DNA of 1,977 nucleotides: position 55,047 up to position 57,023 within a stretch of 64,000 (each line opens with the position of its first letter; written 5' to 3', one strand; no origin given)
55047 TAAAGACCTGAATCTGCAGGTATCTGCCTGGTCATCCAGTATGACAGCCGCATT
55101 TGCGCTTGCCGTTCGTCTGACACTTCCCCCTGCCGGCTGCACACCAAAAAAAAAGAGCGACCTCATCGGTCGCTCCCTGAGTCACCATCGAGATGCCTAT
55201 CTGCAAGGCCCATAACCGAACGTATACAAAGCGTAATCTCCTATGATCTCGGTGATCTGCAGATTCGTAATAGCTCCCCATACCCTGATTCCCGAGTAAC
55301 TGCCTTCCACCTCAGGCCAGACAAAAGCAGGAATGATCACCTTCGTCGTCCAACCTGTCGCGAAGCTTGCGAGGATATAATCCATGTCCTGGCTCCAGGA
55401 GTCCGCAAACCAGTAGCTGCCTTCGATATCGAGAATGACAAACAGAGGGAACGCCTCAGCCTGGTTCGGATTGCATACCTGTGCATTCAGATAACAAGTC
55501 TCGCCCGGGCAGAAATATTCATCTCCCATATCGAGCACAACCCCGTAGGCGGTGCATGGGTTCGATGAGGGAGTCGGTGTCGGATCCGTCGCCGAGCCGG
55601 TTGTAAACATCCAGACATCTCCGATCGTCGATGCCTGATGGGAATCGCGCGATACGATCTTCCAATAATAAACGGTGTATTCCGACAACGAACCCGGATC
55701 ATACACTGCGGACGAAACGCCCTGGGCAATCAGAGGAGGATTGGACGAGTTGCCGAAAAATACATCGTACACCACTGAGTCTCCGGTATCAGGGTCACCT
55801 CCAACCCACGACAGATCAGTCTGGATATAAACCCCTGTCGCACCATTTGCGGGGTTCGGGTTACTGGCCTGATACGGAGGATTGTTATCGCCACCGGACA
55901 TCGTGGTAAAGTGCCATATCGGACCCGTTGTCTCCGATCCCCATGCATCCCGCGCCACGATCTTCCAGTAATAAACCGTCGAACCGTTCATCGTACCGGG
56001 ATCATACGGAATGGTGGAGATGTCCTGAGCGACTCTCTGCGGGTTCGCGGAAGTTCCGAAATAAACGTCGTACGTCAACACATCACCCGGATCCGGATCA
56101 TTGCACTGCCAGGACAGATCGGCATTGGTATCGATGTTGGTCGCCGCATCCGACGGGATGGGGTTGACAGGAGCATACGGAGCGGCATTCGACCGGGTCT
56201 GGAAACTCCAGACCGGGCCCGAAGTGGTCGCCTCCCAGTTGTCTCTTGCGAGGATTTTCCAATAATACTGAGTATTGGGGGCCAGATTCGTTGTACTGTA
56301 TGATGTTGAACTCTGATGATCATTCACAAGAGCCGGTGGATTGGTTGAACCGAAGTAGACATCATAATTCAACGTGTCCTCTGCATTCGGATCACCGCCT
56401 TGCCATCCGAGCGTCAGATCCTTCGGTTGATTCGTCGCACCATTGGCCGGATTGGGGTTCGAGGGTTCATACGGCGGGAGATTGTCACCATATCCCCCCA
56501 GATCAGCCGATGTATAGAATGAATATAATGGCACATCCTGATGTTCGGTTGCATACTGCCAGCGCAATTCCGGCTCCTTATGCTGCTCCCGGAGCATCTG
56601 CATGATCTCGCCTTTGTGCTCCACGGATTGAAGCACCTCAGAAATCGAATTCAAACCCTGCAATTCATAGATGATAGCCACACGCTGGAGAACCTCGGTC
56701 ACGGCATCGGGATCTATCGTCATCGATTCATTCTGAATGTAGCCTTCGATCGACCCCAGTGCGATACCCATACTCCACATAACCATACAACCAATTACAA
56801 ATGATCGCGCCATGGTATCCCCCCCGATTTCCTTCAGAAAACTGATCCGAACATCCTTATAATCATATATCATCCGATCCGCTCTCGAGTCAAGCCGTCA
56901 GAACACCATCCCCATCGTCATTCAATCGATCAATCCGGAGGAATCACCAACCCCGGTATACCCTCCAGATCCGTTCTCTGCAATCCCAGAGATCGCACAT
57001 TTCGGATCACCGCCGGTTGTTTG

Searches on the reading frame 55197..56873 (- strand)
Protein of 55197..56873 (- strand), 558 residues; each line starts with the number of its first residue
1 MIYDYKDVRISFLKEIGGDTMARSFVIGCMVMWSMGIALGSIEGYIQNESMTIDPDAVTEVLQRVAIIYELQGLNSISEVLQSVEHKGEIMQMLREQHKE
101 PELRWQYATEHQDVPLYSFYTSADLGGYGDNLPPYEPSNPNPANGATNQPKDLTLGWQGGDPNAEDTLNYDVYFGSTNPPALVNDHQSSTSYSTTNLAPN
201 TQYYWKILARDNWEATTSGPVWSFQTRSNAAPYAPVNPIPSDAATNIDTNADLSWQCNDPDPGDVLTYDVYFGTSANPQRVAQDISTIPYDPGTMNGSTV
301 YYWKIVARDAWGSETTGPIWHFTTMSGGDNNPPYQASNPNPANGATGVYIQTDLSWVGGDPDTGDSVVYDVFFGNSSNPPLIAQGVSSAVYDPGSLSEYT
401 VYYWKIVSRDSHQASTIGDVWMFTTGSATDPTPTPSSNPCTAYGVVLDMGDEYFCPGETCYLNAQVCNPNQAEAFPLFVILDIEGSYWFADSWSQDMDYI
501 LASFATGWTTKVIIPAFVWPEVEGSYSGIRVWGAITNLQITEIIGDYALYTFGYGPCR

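Call 59: search_protein_families(library=pfam, proteins=[window:55197-56873:-])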
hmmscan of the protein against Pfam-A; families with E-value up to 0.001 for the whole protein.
window:55197-56873:- (558 aa): 3 families
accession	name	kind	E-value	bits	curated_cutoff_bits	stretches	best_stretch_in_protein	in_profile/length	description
PF25788.1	Ig_Rha78A_N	-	1.5e-06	28.8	27.4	0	185-223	59-98/105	Rha78A-like, N-terminal immunoglobulin domain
PF13205.12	Big_5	-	9.8e-06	26.7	23.6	0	141-226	11-105/105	Bacterial Ig-like domain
PF00041.27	fn3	-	0.00013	22.5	25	1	147-211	10-70/84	Fibronectin type III domain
